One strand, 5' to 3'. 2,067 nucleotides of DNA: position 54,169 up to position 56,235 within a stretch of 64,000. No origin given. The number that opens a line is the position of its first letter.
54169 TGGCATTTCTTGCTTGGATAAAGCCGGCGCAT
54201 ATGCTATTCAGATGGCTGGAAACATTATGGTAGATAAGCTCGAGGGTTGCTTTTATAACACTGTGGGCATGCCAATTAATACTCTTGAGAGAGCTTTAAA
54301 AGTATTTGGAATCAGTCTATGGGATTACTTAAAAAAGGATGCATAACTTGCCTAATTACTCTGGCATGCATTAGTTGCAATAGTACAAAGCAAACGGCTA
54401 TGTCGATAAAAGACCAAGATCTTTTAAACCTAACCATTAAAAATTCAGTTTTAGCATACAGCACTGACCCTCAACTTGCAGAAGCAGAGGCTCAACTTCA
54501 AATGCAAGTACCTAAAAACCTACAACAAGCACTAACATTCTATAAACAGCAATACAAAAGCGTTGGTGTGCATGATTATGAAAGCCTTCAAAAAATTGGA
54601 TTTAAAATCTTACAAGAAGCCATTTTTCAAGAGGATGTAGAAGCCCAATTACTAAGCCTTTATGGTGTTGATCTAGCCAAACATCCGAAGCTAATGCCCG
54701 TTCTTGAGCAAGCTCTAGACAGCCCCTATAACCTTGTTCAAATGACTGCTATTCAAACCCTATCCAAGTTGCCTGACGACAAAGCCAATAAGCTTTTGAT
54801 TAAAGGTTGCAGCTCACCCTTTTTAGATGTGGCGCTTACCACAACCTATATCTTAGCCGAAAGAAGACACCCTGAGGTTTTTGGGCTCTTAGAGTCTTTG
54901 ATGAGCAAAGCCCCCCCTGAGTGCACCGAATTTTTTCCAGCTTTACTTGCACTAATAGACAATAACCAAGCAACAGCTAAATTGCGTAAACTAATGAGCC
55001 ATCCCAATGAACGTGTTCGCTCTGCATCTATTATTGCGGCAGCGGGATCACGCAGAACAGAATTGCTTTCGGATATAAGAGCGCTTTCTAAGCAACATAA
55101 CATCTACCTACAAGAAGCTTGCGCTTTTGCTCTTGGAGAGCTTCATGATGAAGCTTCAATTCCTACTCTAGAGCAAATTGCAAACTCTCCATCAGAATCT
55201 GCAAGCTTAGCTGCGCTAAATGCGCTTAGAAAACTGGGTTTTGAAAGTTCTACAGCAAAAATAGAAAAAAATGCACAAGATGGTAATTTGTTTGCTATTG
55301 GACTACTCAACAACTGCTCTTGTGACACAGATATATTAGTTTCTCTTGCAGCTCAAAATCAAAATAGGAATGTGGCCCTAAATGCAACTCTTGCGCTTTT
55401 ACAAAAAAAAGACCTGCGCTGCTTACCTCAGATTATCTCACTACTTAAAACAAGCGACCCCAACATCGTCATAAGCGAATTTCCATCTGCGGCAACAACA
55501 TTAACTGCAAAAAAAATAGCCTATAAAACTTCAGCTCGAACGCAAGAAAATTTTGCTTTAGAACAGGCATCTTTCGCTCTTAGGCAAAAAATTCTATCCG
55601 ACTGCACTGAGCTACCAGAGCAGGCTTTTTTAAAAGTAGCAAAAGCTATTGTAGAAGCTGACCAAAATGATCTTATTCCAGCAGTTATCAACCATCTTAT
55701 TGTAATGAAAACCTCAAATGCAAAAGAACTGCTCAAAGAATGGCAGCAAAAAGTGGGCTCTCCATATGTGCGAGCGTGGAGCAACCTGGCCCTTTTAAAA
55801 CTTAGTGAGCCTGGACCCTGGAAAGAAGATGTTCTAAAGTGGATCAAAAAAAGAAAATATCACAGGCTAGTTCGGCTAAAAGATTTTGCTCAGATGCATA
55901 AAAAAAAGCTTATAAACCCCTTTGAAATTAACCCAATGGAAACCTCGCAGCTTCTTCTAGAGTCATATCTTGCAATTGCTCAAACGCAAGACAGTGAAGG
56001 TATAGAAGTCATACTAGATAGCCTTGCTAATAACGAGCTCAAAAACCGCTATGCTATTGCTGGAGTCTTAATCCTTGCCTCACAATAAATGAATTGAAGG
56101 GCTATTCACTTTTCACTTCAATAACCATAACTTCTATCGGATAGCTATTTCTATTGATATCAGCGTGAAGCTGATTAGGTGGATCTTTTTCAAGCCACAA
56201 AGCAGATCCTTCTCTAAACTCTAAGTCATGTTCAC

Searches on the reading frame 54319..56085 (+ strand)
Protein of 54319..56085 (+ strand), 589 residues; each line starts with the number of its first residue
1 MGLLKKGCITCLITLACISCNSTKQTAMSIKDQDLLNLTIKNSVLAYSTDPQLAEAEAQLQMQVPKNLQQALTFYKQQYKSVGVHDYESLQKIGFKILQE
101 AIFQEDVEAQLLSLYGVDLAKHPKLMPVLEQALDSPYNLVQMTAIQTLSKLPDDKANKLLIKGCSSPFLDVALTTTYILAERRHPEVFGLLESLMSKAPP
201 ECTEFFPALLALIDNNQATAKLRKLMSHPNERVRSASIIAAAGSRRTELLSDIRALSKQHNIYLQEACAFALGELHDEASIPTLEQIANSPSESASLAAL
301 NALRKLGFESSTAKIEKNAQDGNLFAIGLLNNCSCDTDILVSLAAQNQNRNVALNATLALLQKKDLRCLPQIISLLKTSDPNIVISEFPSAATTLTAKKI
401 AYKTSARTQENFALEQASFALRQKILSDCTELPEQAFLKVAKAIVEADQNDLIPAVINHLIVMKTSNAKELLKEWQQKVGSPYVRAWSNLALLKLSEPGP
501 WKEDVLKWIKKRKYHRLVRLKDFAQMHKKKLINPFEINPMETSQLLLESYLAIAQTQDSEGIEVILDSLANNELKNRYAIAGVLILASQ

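Call 47: search_protein_families(library=pfam, proteins=[window:54319-56085:+], max_evalue=0.00001)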
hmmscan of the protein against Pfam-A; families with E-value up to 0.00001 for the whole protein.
window:54319-56085:+ (589 aa): 3 families
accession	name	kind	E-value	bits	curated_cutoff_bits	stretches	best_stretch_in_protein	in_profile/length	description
PF13646.12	HEAT_2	-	6.9e-22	78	27.7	1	255-322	7-74/88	HEAT repeats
PF02985.28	HEAT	-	7.5e-07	29.3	23.5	0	125-151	1-27/31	HEAT repeat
PF03130.22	HEAT_PBS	-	2.3e-06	28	20.9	0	265-287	2-24/27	PBS lyase HEAT-like repeat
